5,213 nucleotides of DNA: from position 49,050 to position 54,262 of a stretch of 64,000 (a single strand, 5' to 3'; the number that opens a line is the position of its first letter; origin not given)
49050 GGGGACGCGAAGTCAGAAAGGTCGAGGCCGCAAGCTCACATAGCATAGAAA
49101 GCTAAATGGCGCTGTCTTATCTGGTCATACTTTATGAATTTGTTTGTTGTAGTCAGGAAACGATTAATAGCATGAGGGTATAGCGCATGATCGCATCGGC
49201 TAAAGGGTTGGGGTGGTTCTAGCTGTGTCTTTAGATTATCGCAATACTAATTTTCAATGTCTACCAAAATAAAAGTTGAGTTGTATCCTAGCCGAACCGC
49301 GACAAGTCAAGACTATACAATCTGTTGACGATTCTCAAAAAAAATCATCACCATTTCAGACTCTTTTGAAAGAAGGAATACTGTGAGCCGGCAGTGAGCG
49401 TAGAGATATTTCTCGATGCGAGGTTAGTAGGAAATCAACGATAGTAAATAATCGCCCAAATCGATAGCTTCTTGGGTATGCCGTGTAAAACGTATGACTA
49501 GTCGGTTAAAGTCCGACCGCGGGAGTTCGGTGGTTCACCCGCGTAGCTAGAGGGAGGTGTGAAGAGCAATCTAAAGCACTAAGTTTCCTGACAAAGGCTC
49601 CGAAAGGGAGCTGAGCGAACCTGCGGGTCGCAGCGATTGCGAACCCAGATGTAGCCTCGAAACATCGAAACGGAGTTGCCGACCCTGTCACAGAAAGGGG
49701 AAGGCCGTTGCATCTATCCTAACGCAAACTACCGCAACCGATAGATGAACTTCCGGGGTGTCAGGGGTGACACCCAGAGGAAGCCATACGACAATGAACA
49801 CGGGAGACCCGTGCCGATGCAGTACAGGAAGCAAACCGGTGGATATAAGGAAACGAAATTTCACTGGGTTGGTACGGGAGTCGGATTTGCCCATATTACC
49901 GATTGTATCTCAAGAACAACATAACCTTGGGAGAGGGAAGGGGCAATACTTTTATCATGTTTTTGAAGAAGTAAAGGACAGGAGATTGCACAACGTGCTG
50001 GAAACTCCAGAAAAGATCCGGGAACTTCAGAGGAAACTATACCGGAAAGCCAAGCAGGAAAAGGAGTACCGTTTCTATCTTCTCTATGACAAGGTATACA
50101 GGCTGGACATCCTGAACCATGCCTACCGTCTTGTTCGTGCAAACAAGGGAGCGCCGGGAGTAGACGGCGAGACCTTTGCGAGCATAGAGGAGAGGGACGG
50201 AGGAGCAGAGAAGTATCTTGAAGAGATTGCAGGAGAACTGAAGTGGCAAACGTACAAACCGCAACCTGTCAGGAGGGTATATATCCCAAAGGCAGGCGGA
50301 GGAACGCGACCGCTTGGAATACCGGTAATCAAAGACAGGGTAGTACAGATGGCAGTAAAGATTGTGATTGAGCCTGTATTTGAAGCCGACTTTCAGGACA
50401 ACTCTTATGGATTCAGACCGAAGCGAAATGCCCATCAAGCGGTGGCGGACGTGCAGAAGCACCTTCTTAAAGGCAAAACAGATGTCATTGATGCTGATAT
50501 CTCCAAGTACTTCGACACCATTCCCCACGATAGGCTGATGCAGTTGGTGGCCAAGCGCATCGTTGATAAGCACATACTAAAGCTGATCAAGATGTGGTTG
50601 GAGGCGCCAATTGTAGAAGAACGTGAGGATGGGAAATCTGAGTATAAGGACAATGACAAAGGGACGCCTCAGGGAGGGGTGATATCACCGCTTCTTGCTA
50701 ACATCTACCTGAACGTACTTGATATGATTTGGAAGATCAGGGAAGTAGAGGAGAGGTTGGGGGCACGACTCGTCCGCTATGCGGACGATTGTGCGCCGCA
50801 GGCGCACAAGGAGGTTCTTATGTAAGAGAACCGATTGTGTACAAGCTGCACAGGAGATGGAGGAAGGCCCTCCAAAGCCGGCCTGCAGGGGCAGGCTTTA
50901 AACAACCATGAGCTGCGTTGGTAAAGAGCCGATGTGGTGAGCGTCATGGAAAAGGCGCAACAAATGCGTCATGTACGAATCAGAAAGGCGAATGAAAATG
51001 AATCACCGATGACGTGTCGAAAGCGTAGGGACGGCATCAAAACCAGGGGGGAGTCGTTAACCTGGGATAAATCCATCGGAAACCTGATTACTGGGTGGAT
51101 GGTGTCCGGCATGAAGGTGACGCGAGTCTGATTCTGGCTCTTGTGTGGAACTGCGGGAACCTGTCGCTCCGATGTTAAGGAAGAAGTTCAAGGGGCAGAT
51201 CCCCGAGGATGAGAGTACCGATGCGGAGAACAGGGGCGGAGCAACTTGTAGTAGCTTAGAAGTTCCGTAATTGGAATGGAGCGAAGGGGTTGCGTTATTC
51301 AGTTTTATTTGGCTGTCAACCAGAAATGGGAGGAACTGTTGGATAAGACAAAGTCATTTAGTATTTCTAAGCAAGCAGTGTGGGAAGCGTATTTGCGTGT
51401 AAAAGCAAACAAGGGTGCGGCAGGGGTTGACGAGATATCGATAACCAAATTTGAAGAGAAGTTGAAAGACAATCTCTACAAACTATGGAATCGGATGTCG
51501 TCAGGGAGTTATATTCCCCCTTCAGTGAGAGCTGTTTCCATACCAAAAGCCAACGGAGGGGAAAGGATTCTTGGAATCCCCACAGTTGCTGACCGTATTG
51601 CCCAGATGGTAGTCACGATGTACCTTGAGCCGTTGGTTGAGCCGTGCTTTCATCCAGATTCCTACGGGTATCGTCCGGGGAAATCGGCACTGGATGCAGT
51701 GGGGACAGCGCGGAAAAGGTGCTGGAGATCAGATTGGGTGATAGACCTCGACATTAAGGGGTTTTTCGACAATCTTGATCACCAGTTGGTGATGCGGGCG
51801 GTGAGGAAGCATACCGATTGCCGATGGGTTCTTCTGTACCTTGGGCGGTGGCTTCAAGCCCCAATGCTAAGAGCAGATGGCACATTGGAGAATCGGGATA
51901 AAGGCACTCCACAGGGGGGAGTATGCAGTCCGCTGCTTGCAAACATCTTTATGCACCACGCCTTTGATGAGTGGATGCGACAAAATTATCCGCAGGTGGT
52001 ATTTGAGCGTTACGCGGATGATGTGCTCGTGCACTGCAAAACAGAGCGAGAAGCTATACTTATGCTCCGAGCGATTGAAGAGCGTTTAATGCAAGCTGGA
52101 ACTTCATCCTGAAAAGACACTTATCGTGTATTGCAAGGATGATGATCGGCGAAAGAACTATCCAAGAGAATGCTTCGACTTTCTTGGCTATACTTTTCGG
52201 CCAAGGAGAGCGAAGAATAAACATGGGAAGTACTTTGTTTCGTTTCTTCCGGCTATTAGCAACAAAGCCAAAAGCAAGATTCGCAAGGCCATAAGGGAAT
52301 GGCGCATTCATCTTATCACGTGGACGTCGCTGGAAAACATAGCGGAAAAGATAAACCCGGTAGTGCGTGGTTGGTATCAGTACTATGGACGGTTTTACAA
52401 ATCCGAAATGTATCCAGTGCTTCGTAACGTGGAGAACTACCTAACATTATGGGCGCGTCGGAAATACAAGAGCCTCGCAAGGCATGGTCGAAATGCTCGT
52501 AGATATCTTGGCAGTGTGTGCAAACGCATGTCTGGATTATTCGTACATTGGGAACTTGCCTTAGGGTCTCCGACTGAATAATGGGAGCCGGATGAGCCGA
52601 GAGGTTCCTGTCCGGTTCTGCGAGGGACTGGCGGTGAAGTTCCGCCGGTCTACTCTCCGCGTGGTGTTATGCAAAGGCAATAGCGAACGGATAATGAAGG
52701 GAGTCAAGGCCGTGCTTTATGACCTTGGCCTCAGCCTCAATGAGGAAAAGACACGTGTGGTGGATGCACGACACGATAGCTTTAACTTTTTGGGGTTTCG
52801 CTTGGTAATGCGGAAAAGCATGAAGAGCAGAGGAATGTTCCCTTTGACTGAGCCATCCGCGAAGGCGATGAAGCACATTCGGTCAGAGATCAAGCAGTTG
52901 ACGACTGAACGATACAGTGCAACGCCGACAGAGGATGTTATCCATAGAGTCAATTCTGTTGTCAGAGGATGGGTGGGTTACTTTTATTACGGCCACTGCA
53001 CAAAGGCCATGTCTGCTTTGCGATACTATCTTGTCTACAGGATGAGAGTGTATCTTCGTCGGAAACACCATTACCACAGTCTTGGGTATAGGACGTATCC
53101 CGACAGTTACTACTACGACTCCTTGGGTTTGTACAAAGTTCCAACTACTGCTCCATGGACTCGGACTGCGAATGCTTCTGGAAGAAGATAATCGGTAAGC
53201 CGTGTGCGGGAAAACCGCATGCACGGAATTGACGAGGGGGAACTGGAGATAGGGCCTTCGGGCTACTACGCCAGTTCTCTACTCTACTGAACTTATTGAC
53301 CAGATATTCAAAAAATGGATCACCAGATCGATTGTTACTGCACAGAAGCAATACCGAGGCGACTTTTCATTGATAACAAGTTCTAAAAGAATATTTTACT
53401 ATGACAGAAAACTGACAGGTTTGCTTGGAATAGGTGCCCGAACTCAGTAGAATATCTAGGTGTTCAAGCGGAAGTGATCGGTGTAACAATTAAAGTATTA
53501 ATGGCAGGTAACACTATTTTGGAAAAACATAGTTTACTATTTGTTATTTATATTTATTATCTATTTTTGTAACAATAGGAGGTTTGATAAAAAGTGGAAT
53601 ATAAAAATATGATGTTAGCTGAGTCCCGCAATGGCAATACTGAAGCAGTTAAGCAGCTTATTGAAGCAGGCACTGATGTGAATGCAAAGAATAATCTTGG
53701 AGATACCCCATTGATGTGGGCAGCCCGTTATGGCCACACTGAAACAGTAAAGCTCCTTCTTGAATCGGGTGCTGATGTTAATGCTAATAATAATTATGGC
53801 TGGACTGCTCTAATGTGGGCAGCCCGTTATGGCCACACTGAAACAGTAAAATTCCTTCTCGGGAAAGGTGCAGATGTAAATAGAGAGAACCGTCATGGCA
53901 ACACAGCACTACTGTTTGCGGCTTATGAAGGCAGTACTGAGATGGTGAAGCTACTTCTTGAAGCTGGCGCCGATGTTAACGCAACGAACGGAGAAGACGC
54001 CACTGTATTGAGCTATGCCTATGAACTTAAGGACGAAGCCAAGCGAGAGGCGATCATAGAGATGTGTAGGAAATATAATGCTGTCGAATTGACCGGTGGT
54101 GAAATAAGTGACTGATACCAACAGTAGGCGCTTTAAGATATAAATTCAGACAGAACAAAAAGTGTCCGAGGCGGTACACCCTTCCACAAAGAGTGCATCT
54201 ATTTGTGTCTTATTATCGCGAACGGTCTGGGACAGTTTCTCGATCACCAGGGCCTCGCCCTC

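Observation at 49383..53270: Nested group II introns (twintron): intron B interrupts the YADD codon region of intron A's reverse transcriptase; intron B's own RT is frameshifted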

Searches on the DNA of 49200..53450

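Call 4: search_rna_families(source=window, start=49200, end=53450, threshold=evalue, max_evalue=1, show_alignments=6)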
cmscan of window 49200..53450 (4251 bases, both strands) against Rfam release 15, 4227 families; matches with E-value up to 1: 6.
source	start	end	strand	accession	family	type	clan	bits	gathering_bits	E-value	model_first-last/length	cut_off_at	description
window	50859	50973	+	RF01999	group-II-D1D4-2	Intron;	CL00102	111.9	36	2e-23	1-118/118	no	Group II catalytic intron D1-D4-2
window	49499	49638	+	RF02003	group-II-D1D4-4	Intron;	CL00102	89.8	49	1.2e-19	1-138/138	no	Group II catalytic intron D1-D4-4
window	52583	52658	+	RF00029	Intron_gpII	Intron;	-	54.5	40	4e-09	1-77/77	no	Group II catalytic intron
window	53195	53287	+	RF00029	Intron_gpII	Intron;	-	35.9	40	0.00014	1-77/77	no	Group II catalytic intron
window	52584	52620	+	RF04356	Plastid-ndhA-ndhB-1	Intron;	CL00155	34.7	61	1.9e-05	8-44/49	no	Plastid-ndhA-ndhB-1 group II-D5 intron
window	52585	52619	+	RF04336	Plastid-petD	Intron;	-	22.3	65.5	0.24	10-44/47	no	Plastid-petD group II-D5 intron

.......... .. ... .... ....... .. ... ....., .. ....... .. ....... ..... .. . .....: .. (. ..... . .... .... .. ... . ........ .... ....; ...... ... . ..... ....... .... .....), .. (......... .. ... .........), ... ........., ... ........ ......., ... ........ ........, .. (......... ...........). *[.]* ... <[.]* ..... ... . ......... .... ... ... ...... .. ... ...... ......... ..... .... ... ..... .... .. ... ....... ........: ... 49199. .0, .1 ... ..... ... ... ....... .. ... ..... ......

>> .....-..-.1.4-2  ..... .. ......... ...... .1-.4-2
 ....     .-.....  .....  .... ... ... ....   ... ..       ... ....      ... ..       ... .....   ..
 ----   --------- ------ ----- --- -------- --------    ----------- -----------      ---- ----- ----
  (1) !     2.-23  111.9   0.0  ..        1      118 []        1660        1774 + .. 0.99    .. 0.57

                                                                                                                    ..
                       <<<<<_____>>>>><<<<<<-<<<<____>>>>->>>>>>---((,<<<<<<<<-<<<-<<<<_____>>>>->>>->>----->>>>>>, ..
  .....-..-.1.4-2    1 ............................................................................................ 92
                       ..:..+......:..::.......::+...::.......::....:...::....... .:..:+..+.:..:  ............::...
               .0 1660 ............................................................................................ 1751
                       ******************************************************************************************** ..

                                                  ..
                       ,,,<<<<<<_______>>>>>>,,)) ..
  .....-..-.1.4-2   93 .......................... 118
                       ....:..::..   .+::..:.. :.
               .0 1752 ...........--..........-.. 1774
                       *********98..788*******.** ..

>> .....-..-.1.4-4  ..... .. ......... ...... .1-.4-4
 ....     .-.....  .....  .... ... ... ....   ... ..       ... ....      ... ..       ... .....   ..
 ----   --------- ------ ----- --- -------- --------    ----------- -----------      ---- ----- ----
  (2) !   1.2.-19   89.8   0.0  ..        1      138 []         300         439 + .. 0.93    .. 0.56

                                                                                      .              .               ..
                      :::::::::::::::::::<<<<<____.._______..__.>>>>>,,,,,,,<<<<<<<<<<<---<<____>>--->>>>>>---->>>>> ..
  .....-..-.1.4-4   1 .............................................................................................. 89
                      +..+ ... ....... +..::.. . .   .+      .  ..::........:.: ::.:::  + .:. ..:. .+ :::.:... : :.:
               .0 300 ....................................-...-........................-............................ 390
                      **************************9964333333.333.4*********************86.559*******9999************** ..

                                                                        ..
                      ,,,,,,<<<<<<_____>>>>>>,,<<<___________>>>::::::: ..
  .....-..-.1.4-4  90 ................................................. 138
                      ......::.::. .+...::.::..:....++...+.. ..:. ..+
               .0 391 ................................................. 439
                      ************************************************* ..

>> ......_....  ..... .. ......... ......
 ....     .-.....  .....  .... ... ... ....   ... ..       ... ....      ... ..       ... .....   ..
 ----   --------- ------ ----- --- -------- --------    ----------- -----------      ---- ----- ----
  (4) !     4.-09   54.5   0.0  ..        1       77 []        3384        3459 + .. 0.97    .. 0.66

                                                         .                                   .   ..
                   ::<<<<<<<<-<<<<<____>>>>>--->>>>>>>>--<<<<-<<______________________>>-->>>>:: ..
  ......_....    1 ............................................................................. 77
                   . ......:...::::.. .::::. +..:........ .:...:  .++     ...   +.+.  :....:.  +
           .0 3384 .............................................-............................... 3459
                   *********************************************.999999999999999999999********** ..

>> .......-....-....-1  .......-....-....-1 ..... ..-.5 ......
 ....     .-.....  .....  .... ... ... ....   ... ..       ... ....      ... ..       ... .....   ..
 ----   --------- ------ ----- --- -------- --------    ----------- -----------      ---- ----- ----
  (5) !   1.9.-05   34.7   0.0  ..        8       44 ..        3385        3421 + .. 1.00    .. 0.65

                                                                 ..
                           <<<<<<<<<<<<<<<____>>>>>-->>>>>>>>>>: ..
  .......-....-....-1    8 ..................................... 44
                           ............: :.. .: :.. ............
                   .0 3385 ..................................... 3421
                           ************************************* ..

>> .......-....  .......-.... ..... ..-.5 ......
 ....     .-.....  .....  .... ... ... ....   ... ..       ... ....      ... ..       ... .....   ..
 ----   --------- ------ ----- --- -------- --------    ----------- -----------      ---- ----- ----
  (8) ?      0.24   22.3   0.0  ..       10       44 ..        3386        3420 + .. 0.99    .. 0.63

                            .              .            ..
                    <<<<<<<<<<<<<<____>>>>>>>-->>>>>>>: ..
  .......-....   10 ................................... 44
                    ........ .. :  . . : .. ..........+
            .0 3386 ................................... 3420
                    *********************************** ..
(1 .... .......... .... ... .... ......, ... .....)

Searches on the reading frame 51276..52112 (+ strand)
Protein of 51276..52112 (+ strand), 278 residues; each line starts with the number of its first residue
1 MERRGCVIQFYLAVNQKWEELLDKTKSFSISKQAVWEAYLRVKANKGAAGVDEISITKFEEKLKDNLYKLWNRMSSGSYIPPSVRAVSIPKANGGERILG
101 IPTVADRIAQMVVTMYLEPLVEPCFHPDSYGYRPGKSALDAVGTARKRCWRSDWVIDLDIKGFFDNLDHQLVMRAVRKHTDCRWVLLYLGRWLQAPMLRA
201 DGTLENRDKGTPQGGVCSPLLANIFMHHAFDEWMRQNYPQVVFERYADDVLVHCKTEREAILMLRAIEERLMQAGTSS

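Call 7: search_protein_families(library=pfam, proteins=[window:51276-52109:+])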
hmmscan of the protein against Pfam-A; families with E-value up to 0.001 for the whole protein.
window:51276-52109:+ (278 aa): 1 family
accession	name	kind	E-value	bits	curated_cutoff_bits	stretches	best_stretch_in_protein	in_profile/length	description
PF00078.32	RVT_1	-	4.5e-36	124.9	29.6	1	89-275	1-181/205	Reverse transcriptase (RNA-dependent DNA polymerase)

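Call 8: search_protein_families(library=ncbifam, proteins=[window:51276-52109:+])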
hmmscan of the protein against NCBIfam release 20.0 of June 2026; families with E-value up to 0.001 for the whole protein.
window:51276-52109:+ (278 aa): 6 families
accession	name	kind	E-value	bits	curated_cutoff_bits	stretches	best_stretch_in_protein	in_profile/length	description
TIGR04416.1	group_II_RT_mat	equivalog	1.3e-97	327.1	300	1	32-273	1-239/353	group II intron reverse transcriptase/maturase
NF038233.2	retron_St85_RT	exception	8.5e-19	67.9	235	1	85-275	26-203/289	retron St85 family RNA-directed DNA polymerase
NF041746.1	Drt2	equivalog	5.4e-14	52.2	390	1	206-269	219-282/416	antiviral reverse transcriptase Drt2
NF041747.1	Drt3a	equivalog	1.2e-10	41.3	200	1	154-271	112-223/412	antiviral reverse transcriptase Drt3a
NF042941.1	Retron_TIR_antiphage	equivalog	3e-09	36.2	600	1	86-257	31-187/464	TIR domain-containing anti-phage reverse transcriptase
NF038237.1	retron_Ec67_fus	exception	1.9e-05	23.3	450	0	211-251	161-202/572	retron Ec67 family RNA-directed DNA polymerase/endonuclease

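Call 17: find_encoding_contigs(protein=window:51276-52112:+, flank=10000, max_places=8)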
Protein window:51276-52112:+ (278 aa): 8 contigs read that carry it; 7 places shown.
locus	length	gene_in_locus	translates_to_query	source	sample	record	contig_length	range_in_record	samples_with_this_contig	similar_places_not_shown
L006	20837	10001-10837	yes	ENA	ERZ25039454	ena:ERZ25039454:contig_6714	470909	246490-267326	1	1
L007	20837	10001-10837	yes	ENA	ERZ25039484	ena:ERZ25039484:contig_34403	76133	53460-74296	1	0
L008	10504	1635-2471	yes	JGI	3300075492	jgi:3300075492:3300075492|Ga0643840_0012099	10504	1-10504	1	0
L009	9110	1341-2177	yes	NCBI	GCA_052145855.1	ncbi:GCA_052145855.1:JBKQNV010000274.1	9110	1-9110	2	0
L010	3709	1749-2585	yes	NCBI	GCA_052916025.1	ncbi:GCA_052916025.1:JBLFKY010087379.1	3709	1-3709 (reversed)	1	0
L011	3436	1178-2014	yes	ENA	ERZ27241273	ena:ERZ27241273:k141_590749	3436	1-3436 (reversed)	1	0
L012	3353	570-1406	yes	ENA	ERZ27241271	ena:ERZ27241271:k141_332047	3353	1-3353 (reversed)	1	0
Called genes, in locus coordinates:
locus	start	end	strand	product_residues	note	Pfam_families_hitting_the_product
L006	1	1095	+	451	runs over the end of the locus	PF00672:HAMP, PF00512:HisKA, PF02518:HATPase_c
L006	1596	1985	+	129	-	PF13115:YtkA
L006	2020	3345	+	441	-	PF02321:OEP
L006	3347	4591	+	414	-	PF25919:BSH_CusB, PF25973:BSH_CzcB, PF25869:3HB_CusB, PF25954:Beta-barrel_RND_2, PF25967:RND-MFP_C (weak), PF25975:CzcB_C, PF25989:YknX_C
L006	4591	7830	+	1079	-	PF00873:ACR_tran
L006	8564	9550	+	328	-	PF00078:RVT_1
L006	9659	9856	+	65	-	-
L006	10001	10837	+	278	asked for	PF00078:RVT_1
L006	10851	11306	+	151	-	PF08388:GIIM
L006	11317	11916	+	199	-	PF08388:GIIM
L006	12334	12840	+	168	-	-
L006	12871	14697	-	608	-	PF00005:ABC_tran, PF02463:SMC_N (faint), PF13555:AAA_29 (faint), PF01926:MMR_HSR1 (faint), PF03193:RsgA_GTPase (faint), PF05729:NACHT (faint), PF12848:ABC_tran_Xtn, PF00005:ABC_tran, +1 more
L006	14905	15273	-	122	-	-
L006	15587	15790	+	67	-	-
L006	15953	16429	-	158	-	PF02915:Rubrerythrin (weak)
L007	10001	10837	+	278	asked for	PF00078:RVT_1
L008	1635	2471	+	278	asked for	PF00078:RVT_1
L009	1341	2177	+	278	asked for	PF00078:RVT_1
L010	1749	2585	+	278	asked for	PF00078:RVT_1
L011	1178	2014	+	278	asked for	PF00078:RVT_1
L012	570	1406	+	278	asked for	PF00078:RVT_1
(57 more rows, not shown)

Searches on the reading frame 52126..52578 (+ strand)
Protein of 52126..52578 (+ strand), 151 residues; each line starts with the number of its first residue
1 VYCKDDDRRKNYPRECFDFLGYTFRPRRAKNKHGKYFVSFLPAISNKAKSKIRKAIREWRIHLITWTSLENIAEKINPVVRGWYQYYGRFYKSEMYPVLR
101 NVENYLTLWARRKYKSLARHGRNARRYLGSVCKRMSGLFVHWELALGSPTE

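Call 7: search_protein_families(library=pfam, proteins=[window:52126-52578:+])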
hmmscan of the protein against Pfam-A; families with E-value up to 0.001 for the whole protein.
window:52126-52578:+ (151 aa): 1 family
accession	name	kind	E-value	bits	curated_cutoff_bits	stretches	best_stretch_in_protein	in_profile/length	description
PF08388.16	GIIM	-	2.4e-15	56.7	23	1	50-127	2-79/80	Group II intron, maturase-specific domain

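Call 8: search_protein_families(library=ncbifam, proteins=[window:52126-52578:+])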
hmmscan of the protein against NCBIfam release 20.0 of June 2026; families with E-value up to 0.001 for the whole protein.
window:52126-52578:+ (151 aa): 1 family
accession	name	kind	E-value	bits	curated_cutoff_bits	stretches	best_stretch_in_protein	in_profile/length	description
TIGR04416.1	group_II_RT_mat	equivalog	2e-17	63.3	300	1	15-113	258-352/353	group II intron reverse transcriptase/maturase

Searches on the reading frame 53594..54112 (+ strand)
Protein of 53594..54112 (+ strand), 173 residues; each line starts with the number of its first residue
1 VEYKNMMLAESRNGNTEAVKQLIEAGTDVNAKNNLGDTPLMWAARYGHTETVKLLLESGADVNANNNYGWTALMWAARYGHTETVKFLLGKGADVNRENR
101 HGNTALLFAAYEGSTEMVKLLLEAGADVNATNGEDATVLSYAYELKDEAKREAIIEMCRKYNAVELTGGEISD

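Call 64: search_protein_families(library=pfam, proteins=[window:53594-54112:+], max_evalue=0.00001)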
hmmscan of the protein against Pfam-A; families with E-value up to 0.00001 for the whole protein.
window:53594-54112:+ (173 aa): 7 families
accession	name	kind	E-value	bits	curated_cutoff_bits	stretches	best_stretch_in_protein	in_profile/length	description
PF12796.13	Ank_2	-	1.6e-56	189.3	27.3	3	8-99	3-90/90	Ankyrin repeats (3 copies)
PF00023.36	Ank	-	1.3e-43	145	21.1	3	36-67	2-33/33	Ankyrin repeat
PF13637.12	Ank_4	-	3.3e-43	145.2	22.7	3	40-89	1-50/50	Ankyrin repeats (many copies)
PF13606.12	Ank_3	-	3.6e-31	103.7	22.3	2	68-96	1-29/30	Ankyrin repeat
PF13857.12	Ank_5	-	1.8e-25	89.2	27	2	92-142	6-56/56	Ankyrin repeats (many copies)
PF24521.3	Ank_KRIT1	-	1.4e-11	44.8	80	0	71-142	48-125/149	KRIT1 ankyrin-repeats domain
PF23745.1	ANK_LRRK2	-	5.7e-07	29.9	27.5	0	3-91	30-115/130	LRRK2 ANK repeat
